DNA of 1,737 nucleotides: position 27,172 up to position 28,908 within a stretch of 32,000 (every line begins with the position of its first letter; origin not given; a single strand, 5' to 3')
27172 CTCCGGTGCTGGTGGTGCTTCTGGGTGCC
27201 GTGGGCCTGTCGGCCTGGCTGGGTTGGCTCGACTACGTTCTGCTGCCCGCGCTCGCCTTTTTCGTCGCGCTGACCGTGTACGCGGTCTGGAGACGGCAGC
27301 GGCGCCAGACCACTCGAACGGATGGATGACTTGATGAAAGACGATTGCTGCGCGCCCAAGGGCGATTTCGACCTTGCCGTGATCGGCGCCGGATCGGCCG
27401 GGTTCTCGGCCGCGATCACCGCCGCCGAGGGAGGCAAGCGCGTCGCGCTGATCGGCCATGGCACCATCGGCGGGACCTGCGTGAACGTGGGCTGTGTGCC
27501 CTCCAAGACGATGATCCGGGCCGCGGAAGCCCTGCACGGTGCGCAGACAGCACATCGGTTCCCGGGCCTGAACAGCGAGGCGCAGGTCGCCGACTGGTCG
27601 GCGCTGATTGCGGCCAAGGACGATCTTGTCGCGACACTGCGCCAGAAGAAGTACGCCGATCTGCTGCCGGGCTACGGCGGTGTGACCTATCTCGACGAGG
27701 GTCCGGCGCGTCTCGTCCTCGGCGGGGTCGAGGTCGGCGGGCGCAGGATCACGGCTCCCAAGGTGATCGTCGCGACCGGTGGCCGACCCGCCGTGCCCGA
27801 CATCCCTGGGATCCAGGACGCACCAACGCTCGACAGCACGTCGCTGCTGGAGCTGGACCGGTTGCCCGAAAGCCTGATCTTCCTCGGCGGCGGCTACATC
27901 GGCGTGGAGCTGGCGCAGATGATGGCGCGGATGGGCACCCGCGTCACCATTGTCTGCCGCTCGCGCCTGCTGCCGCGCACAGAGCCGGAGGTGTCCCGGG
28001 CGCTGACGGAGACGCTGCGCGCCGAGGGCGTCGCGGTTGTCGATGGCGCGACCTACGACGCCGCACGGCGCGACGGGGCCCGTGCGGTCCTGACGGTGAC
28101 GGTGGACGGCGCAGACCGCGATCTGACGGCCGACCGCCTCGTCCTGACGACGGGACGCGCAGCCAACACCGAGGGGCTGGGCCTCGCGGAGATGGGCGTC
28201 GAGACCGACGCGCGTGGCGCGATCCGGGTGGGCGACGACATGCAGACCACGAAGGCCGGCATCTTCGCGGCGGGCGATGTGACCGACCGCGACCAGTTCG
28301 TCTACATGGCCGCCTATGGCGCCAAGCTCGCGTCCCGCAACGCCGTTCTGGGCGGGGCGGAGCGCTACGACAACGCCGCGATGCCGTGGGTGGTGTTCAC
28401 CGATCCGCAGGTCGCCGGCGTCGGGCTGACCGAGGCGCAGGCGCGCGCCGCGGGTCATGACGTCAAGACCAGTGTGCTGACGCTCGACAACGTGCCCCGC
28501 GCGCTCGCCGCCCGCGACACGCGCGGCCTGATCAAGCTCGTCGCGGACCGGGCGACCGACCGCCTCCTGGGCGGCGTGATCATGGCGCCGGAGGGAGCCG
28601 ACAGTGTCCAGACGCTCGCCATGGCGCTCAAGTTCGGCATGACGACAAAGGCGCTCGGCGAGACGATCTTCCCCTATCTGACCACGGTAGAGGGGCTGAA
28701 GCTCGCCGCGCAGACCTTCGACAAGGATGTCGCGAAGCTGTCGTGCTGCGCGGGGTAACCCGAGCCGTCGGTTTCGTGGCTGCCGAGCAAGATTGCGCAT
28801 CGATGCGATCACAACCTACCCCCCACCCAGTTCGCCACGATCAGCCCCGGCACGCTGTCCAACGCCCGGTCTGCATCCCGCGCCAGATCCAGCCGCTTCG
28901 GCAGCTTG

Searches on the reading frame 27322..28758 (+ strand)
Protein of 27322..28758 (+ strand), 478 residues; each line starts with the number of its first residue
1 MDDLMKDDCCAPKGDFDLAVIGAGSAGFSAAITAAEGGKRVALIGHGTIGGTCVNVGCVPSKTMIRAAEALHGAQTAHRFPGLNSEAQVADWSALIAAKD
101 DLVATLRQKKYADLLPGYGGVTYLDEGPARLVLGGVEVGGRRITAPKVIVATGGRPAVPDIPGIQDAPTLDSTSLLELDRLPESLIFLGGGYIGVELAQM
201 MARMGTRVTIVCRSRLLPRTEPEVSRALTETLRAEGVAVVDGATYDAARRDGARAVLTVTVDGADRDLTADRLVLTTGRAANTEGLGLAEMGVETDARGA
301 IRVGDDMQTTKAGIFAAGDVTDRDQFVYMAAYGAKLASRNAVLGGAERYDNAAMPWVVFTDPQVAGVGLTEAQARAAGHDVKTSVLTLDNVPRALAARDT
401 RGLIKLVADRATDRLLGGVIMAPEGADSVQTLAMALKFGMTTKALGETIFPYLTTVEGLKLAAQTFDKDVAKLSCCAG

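Call 3: search_protein_families(library=pfam, proteins=[window:27322-28758:+], max_evalue=0.01)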
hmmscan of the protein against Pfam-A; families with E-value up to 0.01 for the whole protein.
window:27322-28758:+ (478 aa): 9 families
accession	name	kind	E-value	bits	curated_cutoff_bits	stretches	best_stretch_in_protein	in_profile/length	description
PF07992.20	Pyr_redox_2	-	1.1e-62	212.6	26.1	1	16-330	1-287/291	Pyridine nucleotide-disulphide oxidoreductase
PF02852.28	Pyr_redox_dim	-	6.3e-30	104.1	25.3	1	354-462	1-109/110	Pyridine nucleotide-disulphide oxidoreductase, dimerisation domain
PF00070.33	Pyr_redox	-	9.8e-16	58.5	22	1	185-261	2-79/82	Pyridine nucleotide-disulphide oxidoreductase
PF13738.12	Pyr_redox_3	-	8.7e-13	48.6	30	1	141-318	121-305/305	Pyridine nucleotide-disulphide oxidoreductase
PF03486.20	HI0933_like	-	2.3e-07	31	50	1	17-48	2-33/244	HI0933-like protein Rossmann domain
PF01134.28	GIDA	-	2.3e-06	27.4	22.1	1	17-67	1-49/391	Glucose inhibited division protein A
PF12831.13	FAD_oxidored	-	4.8e-06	26.6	27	1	17-65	1-50/416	FAD dependent oxidoreductase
PF00890.30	FAD_binding_2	-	9.7e-05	22.2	20.4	1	17-167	1-155/414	FAD binding domain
PF02737.24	3HCDH_N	-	0.0043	17.4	22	0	188-215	5-32/180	3-hydroxyacyl-CoA dehydrogenase, NAD binding domain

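Call 6: search_protein_families(library=ncbifam, proteins=[window:27322-28758:+], max_evalue=0.001)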
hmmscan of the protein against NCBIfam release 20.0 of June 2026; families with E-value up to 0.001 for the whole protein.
window:27322-28758:+ (478 aa): 66 families (the best 25 are shown)
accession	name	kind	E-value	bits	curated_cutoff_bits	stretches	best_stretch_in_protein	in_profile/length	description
TIGR02053.1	MerA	equivalog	2.7e-157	524.5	454.45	1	16-478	1-465/465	mercury(II) reductase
NF010311.1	PRK13748.1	subfamily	5.4e-137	458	600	1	14-478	96-560/560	mercury(II) reductase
NF004991.0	PRK06370.1-3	subfamily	3.2e-104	349.3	620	1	11-469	31-490/509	FAD-containing oxidoreductase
TIGR01350.1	lipoamide_DH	equivalog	1.2e-101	340.7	408.8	1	16-468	2-456/461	dihydrolipoyl dehydrogenase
NF004992.0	PRK06370.1-4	equivalog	1.6e-90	303.8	629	1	15-449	4-438/459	FAD-containing oxidoreductase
NF004776.0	PRK06116.1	equivalog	6.7e-86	289.1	480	1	15-449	4-436/450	glutathione-disulfide reductase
NF004946.0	PRK06292.2-4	subfamily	1e-79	268.5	634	1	15-441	3-444/487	dihydrolipoyl dehydrogenase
NF004947.0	PRK06292.2-5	equivalog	1.3e-79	268.3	592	1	15-434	3-425/474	dihydrolipoyl dehydrogenase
TIGR01424.1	gluta_reduc_2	equivalog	1.3e-79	267.9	606.05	1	15-449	2-432/446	glutathione-disulfide reductase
NF005884.0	PRK07846.1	equivalog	6.8e-77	259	501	1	15-446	3-430/454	mycothione reductase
NF040477.1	chlor_oxi_RclA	equivalog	1.6e-76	257.8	740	1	16-459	4-433/441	reactive chlorine resistance oxidoreductase RclA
NF004990.0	PRK06370.1-1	equivalog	1.9e-74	251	842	1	15-441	4-432/459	FAD-containing oxidoreductase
NF004943.0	PRK06292.2-1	equivalog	3.5e-73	246.9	432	1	15-466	3-455/456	dihydrolipoyl dehydrogenase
NF041853.1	hythiocyan_redase_MerA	equivalog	5.1e-73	246.4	650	1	15-459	3-434/440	hypothiocyanous acid reductase MerA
TIGR03452.1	mycothione_red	equivalog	2.3e-71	241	635.65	1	15-447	2-432/452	mycothione reductase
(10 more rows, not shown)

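Call 70: find_encoding_contigs(protein=window:27322-28758:+, flank=6000, max_places=10)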
Protein window:27322-28758:+ (478 aa): 22 contigs read that carry it; 10 places shown.
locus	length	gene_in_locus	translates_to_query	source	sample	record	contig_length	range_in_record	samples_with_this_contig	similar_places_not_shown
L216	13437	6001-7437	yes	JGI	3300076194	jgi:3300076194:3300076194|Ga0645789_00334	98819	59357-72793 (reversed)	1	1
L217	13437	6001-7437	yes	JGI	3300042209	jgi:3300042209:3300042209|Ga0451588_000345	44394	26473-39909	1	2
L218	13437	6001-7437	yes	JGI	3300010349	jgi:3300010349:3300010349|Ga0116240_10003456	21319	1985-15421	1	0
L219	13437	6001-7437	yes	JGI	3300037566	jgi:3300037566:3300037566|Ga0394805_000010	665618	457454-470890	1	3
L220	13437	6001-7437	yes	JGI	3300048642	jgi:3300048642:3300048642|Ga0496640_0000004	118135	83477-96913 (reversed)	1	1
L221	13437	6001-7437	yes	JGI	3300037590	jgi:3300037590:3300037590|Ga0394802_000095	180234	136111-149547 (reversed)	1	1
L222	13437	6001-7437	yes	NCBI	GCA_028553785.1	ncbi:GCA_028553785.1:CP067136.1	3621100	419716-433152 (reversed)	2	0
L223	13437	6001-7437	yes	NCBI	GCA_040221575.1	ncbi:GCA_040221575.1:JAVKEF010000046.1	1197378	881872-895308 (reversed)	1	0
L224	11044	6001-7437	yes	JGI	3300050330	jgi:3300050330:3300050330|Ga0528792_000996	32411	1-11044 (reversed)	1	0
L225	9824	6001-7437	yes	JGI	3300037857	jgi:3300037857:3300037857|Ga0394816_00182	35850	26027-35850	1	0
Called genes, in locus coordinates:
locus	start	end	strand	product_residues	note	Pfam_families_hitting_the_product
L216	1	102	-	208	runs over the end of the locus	PF09343:DUF2460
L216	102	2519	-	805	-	-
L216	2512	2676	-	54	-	PF24752:DUF7697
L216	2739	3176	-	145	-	PF27119:Phage_YdaY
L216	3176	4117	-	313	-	PF18906:Phage_tube_2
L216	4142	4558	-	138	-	-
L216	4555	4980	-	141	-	PF00376:MerR, PF13411:MerR_1, PF09278:MerR-DNA-bind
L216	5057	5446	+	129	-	PF02411:MerT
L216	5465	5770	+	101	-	PF00403:HMA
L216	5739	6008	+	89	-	PF07332:Phage_holin_3_6 (weak), PF02411:MerT (weak), PF11431:Transport_MerF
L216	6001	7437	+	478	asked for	PF01134:GIDA (faint), PF03486:HI0933_like (faint), PF07992:Pyr_redox_2, PF12831:FAD_oxidored (weak), PF13738:Pyr_redox_3, PF00070:Pyr_redox, PF02852:Pyr_redox_dim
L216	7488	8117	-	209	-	PF20039:DUF6441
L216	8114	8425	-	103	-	PF05354:Phage_attach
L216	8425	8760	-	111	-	PF09956:Phage_cement_2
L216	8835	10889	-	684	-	PF10124:Mu-like_gpT (faint), PF25209:Phage_capsid_4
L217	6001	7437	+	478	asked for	PF01134:GIDA (faint), PF03486:HI0933_like (faint), PF07992:Pyr_redox_2, PF12831:FAD_oxidored (weak), PF13738:Pyr_redox_3, PF00070:Pyr_redox, PF02852:Pyr_redox_dim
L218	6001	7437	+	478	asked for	PF01134:GIDA (faint), PF03486:HI0933_like (faint), PF07992:Pyr_redox_2, PF12831:FAD_oxidored (weak), PF13738:Pyr_redox_3, PF00070:Pyr_redox, PF02852:Pyr_redox_dim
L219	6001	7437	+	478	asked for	PF01134:GIDA (faint), PF03486:HI0933_like (faint), PF07992:Pyr_redox_2, PF12831:FAD_oxidored (weak), PF13738:Pyr_redox_3, PF00070:Pyr_redox, PF02852:Pyr_redox_dim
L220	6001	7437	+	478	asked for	PF01134:GIDA (faint), PF03486:HI0933_like (faint), PF07992:Pyr_redox_2, PF12831:FAD_oxidored (weak), PF13738:Pyr_redox_3, PF00070:Pyr_redox, PF02852:Pyr_redox_dim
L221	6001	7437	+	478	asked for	PF01134:GIDA (faint), PF03486:HI0933_like (faint), PF07992:Pyr_redox_2, PF12831:FAD_oxidored (weak), PF13738:Pyr_redox_3, PF00070:Pyr_redox, PF02852:Pyr_redox_dim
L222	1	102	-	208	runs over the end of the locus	PF09343:DUF2460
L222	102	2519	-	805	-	-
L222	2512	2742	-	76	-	PF24752:DUF7697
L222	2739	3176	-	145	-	PF27119:Phage_YdaY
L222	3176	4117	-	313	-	PF18906:Phage_tube_2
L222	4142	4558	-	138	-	-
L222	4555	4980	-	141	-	PF00376:MerR, PF13411:MerR_1, PF09278:MerR-DNA-bind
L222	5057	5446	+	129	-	PF02411:MerT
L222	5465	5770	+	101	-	PF00403:HMA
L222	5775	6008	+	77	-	PF02411:MerT (weak), PF11431:Transport_MerF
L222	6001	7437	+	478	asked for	PF01134:GIDA (faint), PF03486:HI0933_like (faint), PF07992:Pyr_redox_2, PF12831:FAD_oxidored (weak), PF13738:Pyr_redox_3, PF00070:Pyr_redox, PF02852:Pyr_redox_dim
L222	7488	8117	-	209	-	PF20039:DUF6441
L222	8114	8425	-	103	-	PF05354:Phage_attach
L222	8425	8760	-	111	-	PF09956:Phage_cement_2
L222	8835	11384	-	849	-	PF05876:GpA_ATPase, PF20454:GpA_nuclease, PF10124:Mu-like_gpT (faint), PF25209:Phage_capsid_4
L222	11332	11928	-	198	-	-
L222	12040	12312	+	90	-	-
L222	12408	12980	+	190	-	PF11994:DUF3489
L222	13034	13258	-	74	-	PF23858:DUF7220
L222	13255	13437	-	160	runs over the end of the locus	-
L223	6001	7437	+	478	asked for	PF01134:GIDA (faint), PF03486:HI0933_like (faint), PF07992:Pyr_redox_2, PF12831:FAD_oxidored (weak), PF13738:Pyr_redox_3, PF00070:Pyr_redox, PF02852:Pyr_redox_dim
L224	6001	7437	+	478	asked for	PF01134:GIDA (faint), PF03486:HI0933_like (faint), PF07992:Pyr_redox_2, PF12831:FAD_oxidored (weak), PF13738:Pyr_redox_3, PF00070:Pyr_redox, PF02852:Pyr_redox_dim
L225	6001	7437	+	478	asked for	PF01134:GIDA (faint), PF03486:HI0933_like (faint), PF07992:Pyr_redox_2, PF12831:FAD_oxidored (weak), PF13738:Pyr_redox_3, PF00070:Pyr_redox, PF02852:Pyr_redox_dim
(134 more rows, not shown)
